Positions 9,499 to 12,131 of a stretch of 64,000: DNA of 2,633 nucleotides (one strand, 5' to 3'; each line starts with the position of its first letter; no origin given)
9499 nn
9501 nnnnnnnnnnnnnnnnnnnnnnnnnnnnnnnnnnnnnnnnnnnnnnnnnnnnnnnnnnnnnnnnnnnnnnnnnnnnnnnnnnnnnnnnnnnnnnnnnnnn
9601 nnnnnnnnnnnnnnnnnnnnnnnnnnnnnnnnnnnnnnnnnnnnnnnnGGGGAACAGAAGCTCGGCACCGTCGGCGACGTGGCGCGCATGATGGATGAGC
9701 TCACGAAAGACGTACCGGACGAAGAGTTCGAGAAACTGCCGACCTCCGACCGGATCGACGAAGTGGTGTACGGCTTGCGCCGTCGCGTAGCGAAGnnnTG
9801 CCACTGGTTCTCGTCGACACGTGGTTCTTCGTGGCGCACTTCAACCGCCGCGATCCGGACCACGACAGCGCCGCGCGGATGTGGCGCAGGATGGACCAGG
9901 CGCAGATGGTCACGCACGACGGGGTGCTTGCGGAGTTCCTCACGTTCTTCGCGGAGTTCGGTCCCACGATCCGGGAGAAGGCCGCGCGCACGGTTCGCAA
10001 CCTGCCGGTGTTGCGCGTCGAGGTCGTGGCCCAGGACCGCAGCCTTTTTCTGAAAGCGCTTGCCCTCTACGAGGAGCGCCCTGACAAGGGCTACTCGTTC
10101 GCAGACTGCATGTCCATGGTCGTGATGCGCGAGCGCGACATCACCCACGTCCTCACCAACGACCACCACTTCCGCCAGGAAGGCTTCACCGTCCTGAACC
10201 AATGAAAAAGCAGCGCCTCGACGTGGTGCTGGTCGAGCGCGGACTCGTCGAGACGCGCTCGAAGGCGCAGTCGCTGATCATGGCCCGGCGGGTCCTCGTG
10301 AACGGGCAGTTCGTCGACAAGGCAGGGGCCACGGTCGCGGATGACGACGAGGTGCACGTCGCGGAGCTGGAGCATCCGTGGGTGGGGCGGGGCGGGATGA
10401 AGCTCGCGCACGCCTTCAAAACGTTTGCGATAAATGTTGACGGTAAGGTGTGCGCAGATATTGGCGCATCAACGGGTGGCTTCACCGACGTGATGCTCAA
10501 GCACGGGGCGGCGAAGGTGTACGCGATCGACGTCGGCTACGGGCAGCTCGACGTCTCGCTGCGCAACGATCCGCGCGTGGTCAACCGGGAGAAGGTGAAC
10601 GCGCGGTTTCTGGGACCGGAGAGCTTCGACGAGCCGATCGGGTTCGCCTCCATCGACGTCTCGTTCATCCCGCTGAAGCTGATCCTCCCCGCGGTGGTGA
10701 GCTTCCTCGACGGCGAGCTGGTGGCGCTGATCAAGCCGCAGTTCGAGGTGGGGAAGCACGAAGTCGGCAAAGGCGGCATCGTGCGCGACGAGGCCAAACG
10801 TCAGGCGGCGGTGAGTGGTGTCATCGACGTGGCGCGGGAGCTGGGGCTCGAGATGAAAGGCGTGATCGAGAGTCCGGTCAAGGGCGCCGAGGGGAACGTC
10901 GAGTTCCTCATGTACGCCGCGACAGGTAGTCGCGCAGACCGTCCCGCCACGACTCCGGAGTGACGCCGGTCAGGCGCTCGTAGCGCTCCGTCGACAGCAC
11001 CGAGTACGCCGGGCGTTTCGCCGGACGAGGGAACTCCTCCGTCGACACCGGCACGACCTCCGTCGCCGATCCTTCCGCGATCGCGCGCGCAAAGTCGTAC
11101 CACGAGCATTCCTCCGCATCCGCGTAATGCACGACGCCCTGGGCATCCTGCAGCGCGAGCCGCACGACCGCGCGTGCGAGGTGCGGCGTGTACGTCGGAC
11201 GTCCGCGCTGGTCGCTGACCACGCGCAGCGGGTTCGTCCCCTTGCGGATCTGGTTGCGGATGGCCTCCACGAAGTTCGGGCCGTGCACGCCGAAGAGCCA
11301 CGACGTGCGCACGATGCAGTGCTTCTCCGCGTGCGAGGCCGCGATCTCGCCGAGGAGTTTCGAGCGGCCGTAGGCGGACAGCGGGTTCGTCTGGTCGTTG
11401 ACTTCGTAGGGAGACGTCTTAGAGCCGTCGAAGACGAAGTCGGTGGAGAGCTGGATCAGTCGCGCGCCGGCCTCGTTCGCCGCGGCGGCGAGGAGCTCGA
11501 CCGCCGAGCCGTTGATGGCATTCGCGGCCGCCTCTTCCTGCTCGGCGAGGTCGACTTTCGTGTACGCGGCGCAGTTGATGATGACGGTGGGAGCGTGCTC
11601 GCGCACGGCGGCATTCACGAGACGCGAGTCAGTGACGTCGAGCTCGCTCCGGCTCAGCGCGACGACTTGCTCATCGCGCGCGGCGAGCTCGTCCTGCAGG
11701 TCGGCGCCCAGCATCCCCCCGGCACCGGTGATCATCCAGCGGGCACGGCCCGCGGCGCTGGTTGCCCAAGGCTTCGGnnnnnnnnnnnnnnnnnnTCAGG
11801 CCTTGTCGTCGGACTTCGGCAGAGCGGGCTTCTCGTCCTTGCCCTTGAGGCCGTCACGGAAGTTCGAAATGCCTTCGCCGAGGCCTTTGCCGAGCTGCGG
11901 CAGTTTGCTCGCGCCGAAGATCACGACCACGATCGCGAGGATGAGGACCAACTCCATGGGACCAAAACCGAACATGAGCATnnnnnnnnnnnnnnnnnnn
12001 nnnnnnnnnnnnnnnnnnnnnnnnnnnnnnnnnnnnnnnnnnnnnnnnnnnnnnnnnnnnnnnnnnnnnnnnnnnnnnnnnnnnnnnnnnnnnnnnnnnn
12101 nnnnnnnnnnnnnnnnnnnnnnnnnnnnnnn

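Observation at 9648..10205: PIN toxin wedged between dxs and tlyA, with the only antitoxin-like sequence fused in frame to the C-terminus of Dxs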

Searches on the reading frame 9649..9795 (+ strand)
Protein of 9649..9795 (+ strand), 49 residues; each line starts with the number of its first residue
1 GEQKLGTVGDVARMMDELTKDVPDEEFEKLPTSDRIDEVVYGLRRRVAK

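Call 3: search_protein_families(library=pfam, proteins=[window:9649-9795:+], max_evalue=1)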
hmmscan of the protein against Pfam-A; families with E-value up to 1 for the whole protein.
window:9649-9795:+ (49 aa): 2 families
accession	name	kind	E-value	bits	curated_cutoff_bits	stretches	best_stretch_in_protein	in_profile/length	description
PF13821.11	DUF4187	-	0.19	12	29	1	24-46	3-25/54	Domain of unknown function (DUF4187)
PF13709.12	DUF4159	-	0.22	11.5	25.9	1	13-45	97-129/202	Domain of unknown function (DUF4159)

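Call 4: search_protein_families(library=ncbifam, proteins=[window:9649-9795:+], max_evalue=1)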
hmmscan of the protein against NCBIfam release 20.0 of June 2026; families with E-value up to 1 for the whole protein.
window:9649-9795:+ (49 aa): 1 family
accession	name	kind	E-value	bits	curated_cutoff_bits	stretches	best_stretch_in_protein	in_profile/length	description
NF002149.0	PRK00982.1-3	equivalog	0.11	12.4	106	1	3-33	36-66/78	acyl carrier protein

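Call 5: find_homologous_proteins(query=window:9649-9795:+, max_evalue=10)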
Query seq(49 aa): no candidate shares three 5-residue words with the query. No homologue found.

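Call 28: find_homologous_proteins(query=A3, max_evalue=0.01)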
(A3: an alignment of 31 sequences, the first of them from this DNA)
Query A3 (31 sequences) (43 aa, profile of the alignment): 1696 proteins with E <= 0.01 among 4510 candidates; the best 120 are listed.
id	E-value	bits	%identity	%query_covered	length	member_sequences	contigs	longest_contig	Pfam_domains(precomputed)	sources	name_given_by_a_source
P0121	1.7e-14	71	40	88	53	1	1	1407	-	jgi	jgi:hypothetical protein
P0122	3.0e-14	70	39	84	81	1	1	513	-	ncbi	-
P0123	3.8e-14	70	37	84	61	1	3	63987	-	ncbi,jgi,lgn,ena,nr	ncbi:MAG TPA: hypothetical protein VNE39_04975 [Planctomycetota bacterium]|nr:hypothetical protein [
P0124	5.0e-14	70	34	84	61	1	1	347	-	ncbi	-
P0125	6.0e-14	69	37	84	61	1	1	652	-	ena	-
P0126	7.0e-14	69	39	84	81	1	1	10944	-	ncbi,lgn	ncbi:hypothetical protein BH20ACI3_BH20ACI3_41770 [soil metagenome]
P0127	7.4e-14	69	39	84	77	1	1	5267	-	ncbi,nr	ncbi:MAG: hypothetical protein H0T77_13855 [Pyrinomonadaceae bacterium]|nr:hypothetical protein [Pyr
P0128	7.8e-14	69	39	84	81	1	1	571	-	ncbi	-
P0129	8.0e-14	69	39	84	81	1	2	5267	-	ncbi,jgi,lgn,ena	-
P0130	8.4e-14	69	39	84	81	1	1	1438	-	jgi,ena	-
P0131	1.5e-13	68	30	88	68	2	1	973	-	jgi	-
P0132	2.9e-13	67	37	91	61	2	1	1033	-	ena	-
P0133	3.5e-13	67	47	70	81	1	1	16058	-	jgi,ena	jgi:hypothetical protein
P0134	3.8e-13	67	37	84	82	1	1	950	-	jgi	jgi:Arc/MetJ-type ribon-helix-helix transcriptional regulator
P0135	4.1e-13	67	39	84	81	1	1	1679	-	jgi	-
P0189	9.8e-12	62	38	70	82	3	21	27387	PF21983.3,PF09386.17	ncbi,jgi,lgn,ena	jgi:hypothetical protein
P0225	3.5e-11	60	50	70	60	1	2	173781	-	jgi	jgi:hypothetical protein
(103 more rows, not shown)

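Call 38: search_solved_structures(query=A3, max_evalue=10, show_alignments=3)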
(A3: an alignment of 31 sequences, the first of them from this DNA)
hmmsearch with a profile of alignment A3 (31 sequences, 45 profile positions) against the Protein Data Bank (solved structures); distinct sequences matched with E-value up to 10: 12.
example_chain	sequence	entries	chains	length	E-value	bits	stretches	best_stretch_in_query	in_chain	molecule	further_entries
3hhv_A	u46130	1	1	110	0.066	16.3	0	7-31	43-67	Thioredoxin (TrxA-2)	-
2lse_A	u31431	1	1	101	0.27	14.3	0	4-24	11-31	Four Helix Bundle Protein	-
2k5k_A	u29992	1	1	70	0.44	13.6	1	7-29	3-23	uncharacterized protein RhR2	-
9e5c_6t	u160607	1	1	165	0.77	12.9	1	3-34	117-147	Centrin, putative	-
6g6c_A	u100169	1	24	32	1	12.5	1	3-22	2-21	CC-Type2-LL-L17E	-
3u1h_A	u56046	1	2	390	1.1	12.4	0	7-24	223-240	3-isopropylmalate dehydrogenase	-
6g69_A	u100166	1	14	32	1.1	12.4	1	3-21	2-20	CC-Type2-IL-Sg-L17E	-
8qaf_A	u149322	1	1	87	1.1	12.3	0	3-21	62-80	sc-apCC-8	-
28ez_A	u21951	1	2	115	2.9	11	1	24-37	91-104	Cell wall alpha-1,3-glucan synthase ags1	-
2w49_0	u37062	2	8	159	5.2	10.2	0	3-30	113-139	TROPONIN C, SKELETAL MUSCLE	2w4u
1ncx_A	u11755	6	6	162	5.5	10.1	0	3-30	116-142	TROPONIN C | Troponin C, skeletal muscle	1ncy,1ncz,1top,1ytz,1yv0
4tnc_A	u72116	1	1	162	8.4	9.6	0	3-30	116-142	TROPONIN C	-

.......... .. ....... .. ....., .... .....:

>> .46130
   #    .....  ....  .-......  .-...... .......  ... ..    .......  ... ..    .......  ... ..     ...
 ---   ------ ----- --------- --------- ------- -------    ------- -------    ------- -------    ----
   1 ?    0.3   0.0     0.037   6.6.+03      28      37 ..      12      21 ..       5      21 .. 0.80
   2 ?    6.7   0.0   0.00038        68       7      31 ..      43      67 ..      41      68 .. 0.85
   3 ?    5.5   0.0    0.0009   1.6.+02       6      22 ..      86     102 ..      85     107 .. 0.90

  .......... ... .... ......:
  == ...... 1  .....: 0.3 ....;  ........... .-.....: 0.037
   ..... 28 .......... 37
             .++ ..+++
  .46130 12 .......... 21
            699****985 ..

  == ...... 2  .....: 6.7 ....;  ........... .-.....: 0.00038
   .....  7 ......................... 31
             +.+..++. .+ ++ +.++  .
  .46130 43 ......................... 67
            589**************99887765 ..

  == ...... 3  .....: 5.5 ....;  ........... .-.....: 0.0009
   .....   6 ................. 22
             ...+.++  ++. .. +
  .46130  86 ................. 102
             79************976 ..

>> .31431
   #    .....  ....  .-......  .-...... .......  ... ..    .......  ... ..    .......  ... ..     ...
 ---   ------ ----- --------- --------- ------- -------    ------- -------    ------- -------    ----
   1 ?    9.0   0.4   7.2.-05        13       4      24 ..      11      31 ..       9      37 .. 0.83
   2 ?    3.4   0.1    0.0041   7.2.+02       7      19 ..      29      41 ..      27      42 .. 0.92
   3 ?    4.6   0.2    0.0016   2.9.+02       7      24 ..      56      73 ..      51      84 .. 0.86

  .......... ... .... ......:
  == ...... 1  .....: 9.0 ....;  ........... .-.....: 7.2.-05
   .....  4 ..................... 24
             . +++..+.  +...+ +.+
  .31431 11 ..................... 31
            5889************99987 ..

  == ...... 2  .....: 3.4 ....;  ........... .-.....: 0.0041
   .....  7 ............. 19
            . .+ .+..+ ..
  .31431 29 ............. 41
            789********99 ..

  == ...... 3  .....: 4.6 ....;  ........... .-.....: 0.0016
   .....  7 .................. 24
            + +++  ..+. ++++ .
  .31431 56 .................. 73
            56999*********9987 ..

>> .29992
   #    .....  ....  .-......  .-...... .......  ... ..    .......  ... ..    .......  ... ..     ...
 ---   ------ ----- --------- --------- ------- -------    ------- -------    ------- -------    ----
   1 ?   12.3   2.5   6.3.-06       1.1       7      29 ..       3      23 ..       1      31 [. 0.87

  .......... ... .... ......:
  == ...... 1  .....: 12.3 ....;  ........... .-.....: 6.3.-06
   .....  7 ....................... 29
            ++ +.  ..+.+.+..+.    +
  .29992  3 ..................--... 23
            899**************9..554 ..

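Call 53: search_protein_representatives(protein=window:9649-9795:+)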
Query: 49 residues. Proteins with E-value up to 0.001 (for the whole library): 9; up to 1e-10: 1; up to 1e-30: 0. The best 9 are listed.
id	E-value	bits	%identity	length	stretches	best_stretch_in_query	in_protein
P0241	1.3e-12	62.1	58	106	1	1-48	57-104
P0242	2.9e-06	42.5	59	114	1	11-49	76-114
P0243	6.5e-06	41.5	52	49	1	4-47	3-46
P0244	4.2e-05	39.0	63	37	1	14-48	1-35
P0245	7.5e-05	38.2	63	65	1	6-46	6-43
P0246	8.4e-05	38.0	42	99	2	14-45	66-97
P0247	9.6e-05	37.9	51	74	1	1-49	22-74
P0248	2.8e-04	36.4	45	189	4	15-42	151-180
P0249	7.0e-04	35.2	49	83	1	8-44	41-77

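Call 56: find_encoding_contigs(protein=P0242, flank=3000, max_places=3)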
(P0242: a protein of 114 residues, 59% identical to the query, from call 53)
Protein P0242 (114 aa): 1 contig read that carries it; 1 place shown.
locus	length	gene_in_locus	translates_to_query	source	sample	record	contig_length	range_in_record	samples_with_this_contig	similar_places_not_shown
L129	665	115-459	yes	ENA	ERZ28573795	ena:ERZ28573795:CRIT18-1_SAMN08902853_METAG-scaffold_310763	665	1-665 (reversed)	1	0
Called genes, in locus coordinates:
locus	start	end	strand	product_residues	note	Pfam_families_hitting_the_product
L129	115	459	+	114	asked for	PF07583:PSCyt2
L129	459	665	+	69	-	?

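Call 57: find_encoding_contigs(protein=P0246, flank=3000, max_places=3)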
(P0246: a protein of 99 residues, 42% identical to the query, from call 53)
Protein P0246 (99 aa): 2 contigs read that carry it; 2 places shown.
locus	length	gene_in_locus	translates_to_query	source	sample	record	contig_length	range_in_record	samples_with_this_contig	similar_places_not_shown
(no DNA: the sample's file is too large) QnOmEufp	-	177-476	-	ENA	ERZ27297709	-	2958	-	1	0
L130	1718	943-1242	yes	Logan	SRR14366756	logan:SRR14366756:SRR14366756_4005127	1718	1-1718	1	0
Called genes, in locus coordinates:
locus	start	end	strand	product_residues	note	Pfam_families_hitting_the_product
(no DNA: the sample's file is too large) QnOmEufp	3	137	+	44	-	?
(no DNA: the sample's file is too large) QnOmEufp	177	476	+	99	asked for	-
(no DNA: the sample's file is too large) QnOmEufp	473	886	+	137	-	PF01850:PIN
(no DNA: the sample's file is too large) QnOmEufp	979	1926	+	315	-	PF00248:Aldo_ket_red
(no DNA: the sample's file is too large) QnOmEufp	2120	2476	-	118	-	-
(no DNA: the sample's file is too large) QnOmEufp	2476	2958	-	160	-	?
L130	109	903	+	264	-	PF00378:ECH_1, PF16113:ECH_2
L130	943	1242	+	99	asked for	-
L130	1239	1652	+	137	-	PF01850:PIN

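Call 66: find_encoding_contigs(protein=P0123, flank=1500, max_places=2)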
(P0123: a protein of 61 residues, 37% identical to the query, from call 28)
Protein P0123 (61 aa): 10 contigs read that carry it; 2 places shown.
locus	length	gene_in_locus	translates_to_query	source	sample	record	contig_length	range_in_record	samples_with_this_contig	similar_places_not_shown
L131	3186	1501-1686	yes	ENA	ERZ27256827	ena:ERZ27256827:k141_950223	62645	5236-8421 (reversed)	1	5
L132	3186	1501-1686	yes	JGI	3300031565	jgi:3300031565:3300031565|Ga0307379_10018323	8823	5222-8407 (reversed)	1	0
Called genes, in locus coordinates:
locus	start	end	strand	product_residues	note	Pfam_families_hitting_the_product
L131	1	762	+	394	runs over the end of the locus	PF00334:NDK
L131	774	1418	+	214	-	PF00753:Lactamase_B, PF12706:Lactamase_B_2 (weak)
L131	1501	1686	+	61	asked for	-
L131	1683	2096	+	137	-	-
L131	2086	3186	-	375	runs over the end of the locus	PF07719:TPR_2 (faint), PF13371:TPR_9, PF14559:TPR_19 (weak)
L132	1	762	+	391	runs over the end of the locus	?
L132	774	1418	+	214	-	PF00753:Lactamase_B, PF12706:Lactamase_B_2 (weak)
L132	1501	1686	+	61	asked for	-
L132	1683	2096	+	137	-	-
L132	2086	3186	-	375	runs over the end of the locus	PF07719:TPR_2 (faint), PF13371:TPR_9, PF14559:TPR_19 (weak)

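Call 67: find_encoding_contigs(protein=P0189, flank=1500, max_places=2)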
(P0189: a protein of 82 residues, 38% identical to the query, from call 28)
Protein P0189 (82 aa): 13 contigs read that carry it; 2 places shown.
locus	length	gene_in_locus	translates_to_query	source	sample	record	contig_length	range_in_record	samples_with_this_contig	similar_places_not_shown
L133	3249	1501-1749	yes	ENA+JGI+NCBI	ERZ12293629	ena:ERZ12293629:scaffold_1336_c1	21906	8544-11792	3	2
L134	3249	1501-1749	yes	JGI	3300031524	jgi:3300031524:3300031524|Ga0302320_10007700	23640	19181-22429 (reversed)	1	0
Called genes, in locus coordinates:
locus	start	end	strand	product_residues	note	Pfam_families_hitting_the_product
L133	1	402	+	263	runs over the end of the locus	PF00106:adh_short, PF08659:KR, PF13561:adh_short_C2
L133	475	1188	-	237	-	-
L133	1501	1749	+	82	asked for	PF09386:ParD (weak), PF21983:NikA-like (weak)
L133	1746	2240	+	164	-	-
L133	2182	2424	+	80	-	-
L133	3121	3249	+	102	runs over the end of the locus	PF09722:Xre_MbcA_ParS_C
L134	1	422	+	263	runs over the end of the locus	PF00106:adh_short, PF01370:Epimerase (weak), PF08659:KR, PF13561:adh_short_C2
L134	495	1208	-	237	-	-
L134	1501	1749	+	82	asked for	PF09386:ParD (weak), PF21983:NikA-like (weak)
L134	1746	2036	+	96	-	-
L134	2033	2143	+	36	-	-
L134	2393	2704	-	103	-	-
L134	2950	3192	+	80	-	-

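Call 68: find_encoding_contigs(protein=P0225, flank=1500, max_places=2)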
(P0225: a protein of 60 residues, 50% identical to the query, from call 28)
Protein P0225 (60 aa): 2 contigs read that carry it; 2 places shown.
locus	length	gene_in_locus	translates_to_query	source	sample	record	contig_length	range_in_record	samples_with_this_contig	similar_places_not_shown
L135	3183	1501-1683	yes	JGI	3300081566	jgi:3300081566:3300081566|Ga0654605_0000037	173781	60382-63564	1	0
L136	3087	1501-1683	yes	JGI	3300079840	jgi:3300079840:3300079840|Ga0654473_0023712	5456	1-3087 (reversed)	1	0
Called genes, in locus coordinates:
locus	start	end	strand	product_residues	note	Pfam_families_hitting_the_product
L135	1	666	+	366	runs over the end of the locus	-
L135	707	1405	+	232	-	PF00106:adh_short, PF13561:adh_short_C2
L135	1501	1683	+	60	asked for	-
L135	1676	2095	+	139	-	PF01850:PIN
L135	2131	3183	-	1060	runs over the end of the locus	PF22907:Ams1-like_1st (weak), PF01074:Glyco_hydro_38N, PF09261:Alpha-mann_mid, PF07748:Glyco_hydro_38C, PF17677:Glyco_hydro38C2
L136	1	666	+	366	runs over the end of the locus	-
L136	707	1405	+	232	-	PF00106:adh_short, PF08659:KR (faint), PF13561:adh_short_C2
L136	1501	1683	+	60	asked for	-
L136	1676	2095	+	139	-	PF01850:PIN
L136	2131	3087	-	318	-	?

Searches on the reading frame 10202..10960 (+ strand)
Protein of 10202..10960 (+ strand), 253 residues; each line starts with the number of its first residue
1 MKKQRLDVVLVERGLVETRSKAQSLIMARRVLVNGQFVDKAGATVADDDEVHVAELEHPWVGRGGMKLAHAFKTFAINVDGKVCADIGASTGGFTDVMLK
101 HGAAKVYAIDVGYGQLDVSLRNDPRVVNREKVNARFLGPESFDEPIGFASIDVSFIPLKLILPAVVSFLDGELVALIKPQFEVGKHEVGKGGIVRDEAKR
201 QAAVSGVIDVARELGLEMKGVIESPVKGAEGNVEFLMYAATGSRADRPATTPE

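Call 3: search_protein_families(library=pfam, proteins=[window:10202-10960:+], max_evalue=1)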
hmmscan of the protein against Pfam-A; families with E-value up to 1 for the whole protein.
window:10202-10960:+ (253 aa): 6 families
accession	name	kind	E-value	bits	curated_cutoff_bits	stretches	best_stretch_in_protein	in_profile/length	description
PF01728.25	FtsJ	-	2.4e-38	132.3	24.1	1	60-238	1-178/181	FtsJ-like methyltransferase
PF01479.30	S4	-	1.1e-12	47.9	22.8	1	4-51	1-48/48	S4 domain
PF13275.11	S4_2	-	0.0088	16.4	24.6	1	6-54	10-58/65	S4 domain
PF08241.18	Methyltransf_11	-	0.045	14.8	21.2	1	86-126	2-41/95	Methyltransferase domain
PF22421.1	SYY_C-terminal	-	0.058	13.7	27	1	3-51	18-66/83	Tyrosine--tRNA ligase SYY-like C-terminal domain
PF08242.18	Methyltransf_12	-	0.15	13.2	30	1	86-153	2-68/98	Methyltransferase domain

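Call 4: search_protein_families(library=ncbifam, proteins=[window:10202-10960:+], max_evalue=1)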
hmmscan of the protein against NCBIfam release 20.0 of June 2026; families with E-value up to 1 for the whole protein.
window:10202-10960:+ (253 aa): 14 families
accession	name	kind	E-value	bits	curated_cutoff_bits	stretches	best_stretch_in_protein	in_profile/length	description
TIGR00478.1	tly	subfamily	3.1e-72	242.6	185.8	1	5-234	1-228/228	TlyA family rRNA (cytidine-2'-O)-methyltransferase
NF049952.1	23rRNACMtaseTlyA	equivalog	9.7e-57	192.1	250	1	5-238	2-233/236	23S rRNA (cytidine-2'-O)-methyltransferase TlyA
NF003717.0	PRK05327.1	equivalog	1.6e-07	31.4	116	1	4-55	92-143/202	30S ribosomal protein S4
TIGR01017.1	rpsD_bact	equivalog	6.8e-07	29.2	177.2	1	4-55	90-141/200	30S ribosomal protein S4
NF003139.0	PRK04051.1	equivalog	0.0042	16.9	138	1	4-54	103-153/179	30S ribosomal protein S4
TIGR01018.1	uS4_arch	equivalog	0.0065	16.4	82.25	1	3-53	103-153/162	30S ribosomal protein S4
TIGR02469.1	CbiT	equivalog_domain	0.014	15.7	78.3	1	81-126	20-66/124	precorrin-6Y C5,15-methyltransferase (decarboxylating) subunit CbiT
TIGR00438.1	rrmJ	equivalog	0.043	13.3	300.15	1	63-111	15-63/188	23S rRNA (uridine(2552)-2'-O)-methyltransferase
NF043040.1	corrin_prot_MT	hypoth_equivalog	0.047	13.1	180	1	80-138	41-98/216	corrinoid protein-associated methyltransferase CpaM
NF008734.0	PRK11760.1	equivalog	0.075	12.4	176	1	66-126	190-254/359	23S rRNA (cytidine(2498)-2'-O)-methyltransferase RlmM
NF008385.0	PRK11180.1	equivalog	0.12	11.7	351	1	4-54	18-68/325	23S rRNA pseudouridine(1911/1915/1917) synthase RluD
TIGR01444.1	fkbM_fam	subfamily_domain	0.15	12.5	37.7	1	83-110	1-29/143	FkbM family methyltransferase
TIGR02988.1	YaaA_near_RecF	hypoth_equivalog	0.17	12.1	84.75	1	6-54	11-59/60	S4 domain-containing protein YaaA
TIGR04290.1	meth_Rta_06860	hypoth_equivalog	0.2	11.1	300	1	70-112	39-81/226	TIGR04290 family methyltransferase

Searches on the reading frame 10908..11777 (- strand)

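Call 70: search_protein_families(library=pfam, proteins=[window:10908-11777:-], max_evalue=0.01)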
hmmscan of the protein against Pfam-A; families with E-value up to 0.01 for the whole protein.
window:10908-11777:- (289 aa): 6 families
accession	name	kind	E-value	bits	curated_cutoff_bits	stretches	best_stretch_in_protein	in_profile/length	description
PF04321.23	RmlD_sub_bind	-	1.5e-95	320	27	1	14-287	3-284/287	RmlD substrate binding domain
PF01370.27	Epimerase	-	7.7e-24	84.9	20.9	1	15-208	2-225/240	NAD dependent epimerase/dehydratase family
PF16363.11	GDP_Man_Dehyd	-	4.9e-13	49.7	27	1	45-168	58-187/332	GDP-mannose 4,6 dehydratase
PF02719.21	Polysacc_synt_2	-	7.6e-10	38.9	20.2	1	47-187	62-195/293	Polysaccharide biosynthesis protein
PF07993.18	NAD_binding_4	-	8.2e-06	25.6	20.1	1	64-163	90-209/258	Male sterility protein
PF01073.25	3Beta_HSD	-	4.4e-05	23.1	22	1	43-205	49-226/280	3-beta hydroxysteroid dehydrogenase/isomerase family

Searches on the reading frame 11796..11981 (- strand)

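Call 70: search_protein_families(library=pfam, proteins=[window:11796-11981:-], max_evalue=0.01)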
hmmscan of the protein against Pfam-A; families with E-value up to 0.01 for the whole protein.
window:11796-11981:- (61 aa): 1 family
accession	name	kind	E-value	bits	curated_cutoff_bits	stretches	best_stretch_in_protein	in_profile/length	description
PF02416.21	TatA_B_E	-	2.4e-16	59.1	21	1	7-51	2-46/53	mttA/Hcf106 family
